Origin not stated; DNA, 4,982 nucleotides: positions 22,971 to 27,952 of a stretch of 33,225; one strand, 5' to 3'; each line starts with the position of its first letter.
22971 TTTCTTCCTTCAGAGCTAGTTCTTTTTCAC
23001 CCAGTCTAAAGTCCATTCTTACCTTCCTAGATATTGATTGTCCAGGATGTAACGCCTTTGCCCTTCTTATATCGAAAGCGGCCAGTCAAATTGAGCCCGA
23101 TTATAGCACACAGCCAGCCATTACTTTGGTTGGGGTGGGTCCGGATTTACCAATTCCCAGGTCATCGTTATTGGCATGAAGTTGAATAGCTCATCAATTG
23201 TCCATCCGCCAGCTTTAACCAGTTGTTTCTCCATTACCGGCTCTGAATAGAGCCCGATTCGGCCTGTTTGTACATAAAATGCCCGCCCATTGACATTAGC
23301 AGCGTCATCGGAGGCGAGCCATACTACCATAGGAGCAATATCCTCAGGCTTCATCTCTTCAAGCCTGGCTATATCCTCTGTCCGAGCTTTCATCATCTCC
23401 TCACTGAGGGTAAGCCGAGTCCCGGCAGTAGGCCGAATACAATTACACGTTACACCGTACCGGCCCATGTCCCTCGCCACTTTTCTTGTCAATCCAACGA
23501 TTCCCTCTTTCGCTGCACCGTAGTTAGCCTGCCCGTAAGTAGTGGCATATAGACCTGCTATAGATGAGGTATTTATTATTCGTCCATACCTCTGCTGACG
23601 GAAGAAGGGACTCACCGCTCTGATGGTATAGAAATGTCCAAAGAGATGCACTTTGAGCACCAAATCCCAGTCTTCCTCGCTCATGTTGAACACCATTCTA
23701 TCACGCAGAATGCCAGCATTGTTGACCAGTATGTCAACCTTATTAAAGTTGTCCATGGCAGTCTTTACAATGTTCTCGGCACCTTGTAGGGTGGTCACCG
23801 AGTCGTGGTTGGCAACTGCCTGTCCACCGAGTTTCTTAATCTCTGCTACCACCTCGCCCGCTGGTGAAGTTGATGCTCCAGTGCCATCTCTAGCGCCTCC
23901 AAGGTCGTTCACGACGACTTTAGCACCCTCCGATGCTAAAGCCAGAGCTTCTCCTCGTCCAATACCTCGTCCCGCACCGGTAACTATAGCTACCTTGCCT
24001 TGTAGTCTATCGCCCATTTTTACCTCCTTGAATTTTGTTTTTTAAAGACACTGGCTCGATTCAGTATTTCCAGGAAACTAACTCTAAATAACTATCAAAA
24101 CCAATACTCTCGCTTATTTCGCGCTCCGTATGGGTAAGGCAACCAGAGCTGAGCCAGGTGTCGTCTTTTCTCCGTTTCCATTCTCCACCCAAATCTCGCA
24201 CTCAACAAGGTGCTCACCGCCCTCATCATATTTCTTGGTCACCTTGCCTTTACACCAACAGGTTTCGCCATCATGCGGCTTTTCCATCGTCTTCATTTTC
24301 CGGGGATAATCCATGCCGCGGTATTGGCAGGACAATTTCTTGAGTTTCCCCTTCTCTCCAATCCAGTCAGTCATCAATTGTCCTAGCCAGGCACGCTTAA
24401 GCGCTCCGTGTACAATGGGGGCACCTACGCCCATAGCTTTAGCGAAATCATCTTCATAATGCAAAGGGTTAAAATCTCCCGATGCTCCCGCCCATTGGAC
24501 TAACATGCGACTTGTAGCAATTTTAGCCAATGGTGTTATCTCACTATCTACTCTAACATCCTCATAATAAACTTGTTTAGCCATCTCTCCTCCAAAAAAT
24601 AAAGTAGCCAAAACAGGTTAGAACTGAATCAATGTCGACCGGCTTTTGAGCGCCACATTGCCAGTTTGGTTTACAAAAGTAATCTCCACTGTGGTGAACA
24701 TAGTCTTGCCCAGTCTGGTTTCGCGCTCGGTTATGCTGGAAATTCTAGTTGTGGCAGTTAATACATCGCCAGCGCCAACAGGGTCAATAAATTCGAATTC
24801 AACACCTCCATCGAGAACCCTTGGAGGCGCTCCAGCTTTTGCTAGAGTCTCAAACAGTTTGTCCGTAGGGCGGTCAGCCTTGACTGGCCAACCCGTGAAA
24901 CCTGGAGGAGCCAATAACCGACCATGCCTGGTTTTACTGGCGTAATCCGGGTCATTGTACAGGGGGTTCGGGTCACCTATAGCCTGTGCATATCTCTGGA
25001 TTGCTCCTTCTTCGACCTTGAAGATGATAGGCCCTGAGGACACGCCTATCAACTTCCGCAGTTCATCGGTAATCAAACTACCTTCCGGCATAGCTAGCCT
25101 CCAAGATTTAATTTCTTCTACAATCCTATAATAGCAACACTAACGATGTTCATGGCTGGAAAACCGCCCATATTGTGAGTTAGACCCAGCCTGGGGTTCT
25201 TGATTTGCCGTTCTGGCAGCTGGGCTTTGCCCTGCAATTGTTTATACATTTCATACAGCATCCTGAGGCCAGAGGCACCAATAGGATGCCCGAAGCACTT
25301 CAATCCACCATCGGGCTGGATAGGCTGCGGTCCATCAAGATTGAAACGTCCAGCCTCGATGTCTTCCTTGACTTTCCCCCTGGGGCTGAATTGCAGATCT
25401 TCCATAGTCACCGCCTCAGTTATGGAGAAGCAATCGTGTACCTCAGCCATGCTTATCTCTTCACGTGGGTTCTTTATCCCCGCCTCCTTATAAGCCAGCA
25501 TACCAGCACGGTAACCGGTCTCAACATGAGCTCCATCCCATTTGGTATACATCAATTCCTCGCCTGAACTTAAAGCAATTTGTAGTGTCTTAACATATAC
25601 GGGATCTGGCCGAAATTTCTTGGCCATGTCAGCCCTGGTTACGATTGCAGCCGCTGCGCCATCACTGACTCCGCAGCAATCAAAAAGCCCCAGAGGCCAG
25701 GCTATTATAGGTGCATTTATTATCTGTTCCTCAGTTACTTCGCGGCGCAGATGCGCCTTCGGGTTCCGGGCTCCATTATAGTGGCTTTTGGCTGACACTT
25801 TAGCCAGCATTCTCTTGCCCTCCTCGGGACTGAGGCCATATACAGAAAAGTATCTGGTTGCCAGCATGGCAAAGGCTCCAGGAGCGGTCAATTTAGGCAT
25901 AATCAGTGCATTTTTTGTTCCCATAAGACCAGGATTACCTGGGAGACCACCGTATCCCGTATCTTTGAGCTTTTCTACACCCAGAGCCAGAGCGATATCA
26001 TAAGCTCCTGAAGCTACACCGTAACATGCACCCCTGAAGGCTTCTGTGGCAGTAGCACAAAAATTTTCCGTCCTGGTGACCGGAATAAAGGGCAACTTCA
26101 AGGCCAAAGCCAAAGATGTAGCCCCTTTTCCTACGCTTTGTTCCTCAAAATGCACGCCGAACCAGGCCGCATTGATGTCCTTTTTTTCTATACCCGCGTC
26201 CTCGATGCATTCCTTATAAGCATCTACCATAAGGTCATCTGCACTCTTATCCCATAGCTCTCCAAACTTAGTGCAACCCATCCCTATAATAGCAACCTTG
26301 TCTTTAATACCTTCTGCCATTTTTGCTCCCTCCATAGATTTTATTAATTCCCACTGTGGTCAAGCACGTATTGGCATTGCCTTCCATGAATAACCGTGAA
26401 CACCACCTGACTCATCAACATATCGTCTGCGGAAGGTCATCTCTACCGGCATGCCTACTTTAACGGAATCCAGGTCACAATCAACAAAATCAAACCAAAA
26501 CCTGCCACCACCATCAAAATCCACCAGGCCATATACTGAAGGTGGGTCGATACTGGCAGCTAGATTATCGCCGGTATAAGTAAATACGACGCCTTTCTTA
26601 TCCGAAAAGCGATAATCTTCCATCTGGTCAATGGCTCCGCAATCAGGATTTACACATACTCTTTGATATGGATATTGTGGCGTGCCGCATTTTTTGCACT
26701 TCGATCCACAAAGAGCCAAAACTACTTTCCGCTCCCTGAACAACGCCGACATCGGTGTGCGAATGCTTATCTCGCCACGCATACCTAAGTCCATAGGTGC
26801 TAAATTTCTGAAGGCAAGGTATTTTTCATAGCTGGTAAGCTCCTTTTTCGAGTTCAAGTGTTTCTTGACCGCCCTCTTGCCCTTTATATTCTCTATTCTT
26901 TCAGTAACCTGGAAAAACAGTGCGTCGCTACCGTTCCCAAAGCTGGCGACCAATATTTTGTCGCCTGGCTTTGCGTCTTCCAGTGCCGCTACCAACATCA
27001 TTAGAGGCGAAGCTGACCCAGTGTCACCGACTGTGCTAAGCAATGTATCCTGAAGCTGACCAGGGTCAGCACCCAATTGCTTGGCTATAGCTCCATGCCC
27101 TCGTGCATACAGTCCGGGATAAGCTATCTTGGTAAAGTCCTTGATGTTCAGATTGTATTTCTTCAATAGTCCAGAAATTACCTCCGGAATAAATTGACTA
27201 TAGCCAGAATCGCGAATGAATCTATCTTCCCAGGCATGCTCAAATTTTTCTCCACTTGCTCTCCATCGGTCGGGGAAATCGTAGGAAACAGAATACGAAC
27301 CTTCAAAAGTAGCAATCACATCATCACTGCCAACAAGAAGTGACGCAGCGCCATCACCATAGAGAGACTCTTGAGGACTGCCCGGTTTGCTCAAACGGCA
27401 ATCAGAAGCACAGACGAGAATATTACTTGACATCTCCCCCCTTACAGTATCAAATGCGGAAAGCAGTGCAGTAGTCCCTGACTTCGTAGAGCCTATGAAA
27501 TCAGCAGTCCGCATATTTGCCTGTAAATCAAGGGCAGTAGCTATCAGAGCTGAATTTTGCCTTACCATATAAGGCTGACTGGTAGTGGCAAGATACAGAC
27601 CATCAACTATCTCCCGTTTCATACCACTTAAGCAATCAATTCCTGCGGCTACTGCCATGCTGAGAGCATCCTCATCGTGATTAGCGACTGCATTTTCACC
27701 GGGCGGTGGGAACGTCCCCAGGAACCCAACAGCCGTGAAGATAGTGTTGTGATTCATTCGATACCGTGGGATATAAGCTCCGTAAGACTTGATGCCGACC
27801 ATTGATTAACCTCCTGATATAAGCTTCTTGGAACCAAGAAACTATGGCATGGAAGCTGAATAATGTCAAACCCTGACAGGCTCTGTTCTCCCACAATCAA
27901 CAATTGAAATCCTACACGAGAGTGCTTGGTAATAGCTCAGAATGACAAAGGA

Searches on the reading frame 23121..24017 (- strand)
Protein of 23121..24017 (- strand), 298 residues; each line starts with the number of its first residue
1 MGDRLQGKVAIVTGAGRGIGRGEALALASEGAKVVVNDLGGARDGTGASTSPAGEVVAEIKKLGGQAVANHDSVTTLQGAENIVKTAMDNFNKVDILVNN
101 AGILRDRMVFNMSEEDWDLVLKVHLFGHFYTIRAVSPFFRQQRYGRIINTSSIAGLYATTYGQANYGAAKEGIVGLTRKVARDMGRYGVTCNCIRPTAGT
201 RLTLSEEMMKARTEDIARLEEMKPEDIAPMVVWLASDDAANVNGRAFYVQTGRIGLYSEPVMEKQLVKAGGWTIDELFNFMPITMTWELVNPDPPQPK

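Call 23: search_protein_families(library=pfam, proteins=[window:23121-24017:-], max_evalue=0.001)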
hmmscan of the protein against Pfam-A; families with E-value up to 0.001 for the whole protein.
window:23121-24017:- (298 aa): 3 families
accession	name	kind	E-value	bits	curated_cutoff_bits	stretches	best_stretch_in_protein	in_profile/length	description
PF00106.31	adh_short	-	1.3e-44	152.4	26.6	1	8-197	1-180/195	short chain dehydrogenase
PF13561.12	adh_short_C2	-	1.5e-43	149.5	27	1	14-252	1-234/236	Enoyl-(Acyl carrier protein) reductase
PF08659.16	KR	-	8.4e-14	52.3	22.6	1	10-178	3-161/180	KR domain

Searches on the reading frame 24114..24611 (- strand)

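Call 23: search_protein_families(library=pfam, proteins=[window:24114-24611:-], max_evalue=0.001)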
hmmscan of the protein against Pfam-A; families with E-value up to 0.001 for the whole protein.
window:24114-24611:- (165 aa): 1 family
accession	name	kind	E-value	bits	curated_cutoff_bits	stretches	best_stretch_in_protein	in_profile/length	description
PF01575.25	MaoC_dehydratas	-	2.9e-12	46.7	27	1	33-126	19-115/123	MaoC like domain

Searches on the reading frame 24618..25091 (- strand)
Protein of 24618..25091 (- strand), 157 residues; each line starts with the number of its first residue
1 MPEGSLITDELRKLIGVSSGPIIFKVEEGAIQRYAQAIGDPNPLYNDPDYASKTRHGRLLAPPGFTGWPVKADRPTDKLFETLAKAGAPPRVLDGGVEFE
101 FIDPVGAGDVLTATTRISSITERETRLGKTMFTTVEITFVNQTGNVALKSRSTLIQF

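Call 23: search_protein_families(library=pfam, proteins=[window:24618-25091:-], max_evalue=0.001)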
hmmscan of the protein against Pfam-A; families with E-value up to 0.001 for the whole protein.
window:24618-25091:- (157 aa): 2 families
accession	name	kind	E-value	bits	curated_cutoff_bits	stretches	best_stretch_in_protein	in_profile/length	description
PF13452.11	FAS1_DH_region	-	8.4e-25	87.9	22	1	14-147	2-129/132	FAS1-like, dehydratase domain region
PF01575.25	MaoC_dehydratas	-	0.00011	22.2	27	0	25-57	17-49/123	MaoC like domain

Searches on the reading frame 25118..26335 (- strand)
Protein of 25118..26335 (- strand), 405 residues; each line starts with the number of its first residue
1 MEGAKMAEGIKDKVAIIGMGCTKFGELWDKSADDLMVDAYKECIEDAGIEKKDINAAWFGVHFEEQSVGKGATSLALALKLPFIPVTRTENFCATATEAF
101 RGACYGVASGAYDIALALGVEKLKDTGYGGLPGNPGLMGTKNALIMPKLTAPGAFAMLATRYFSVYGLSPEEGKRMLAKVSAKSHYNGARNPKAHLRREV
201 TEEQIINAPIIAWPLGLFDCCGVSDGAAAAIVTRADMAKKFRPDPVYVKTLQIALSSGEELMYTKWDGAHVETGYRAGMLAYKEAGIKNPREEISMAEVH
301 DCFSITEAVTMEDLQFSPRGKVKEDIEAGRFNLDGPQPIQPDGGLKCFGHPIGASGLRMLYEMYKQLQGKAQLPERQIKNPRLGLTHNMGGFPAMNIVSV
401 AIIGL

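Call 23: search_protein_families(library=pfam, proteins=[window:25118-26335:-], max_evalue=0.001)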
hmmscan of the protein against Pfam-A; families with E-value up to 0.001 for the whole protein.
window:25118-26335:- (405 aa): 3 families
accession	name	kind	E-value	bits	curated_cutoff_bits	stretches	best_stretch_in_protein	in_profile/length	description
PF22691.2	Thiolase_C_1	-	1e-29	103.6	28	1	271-400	17-141/144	Thiolase C-terminal domain-like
PF00108.29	Thiolase_N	-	4.8e-17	62.6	26.4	1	14-235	1-259/260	Thiolase, N-terminal domain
PF02803.24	Thiolase_C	-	6.7e-07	29.4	27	1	281-370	31-100/123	Thiolase, C-terminal domain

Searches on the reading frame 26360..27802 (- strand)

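Call 23: search_protein_families(library=pfam, proteins=[window:26360-27802:-], max_evalue=0.001)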
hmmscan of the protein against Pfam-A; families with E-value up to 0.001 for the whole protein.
window:26360-27802:- (480 aa): 3 families
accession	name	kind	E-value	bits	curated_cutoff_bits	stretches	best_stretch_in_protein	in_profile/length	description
PF01796.24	OB_ChsH2_C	-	7.1e-12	45.5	27.1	1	401-458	5-65/65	ChsH2, C-terminal OB-fold domain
PF08541.16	ACP_syn_III_C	-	2e-07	31.5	26.6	1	214-291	2-80/90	3-Oxoacyl-[acyl-carrier-protein (ACP)] synthase III C terminal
PF12172.15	zf-ChsH2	-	0.00026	21.1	23.2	1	365-390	10-33/37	ChsH2, rubredoxin-like zinc ribbon domain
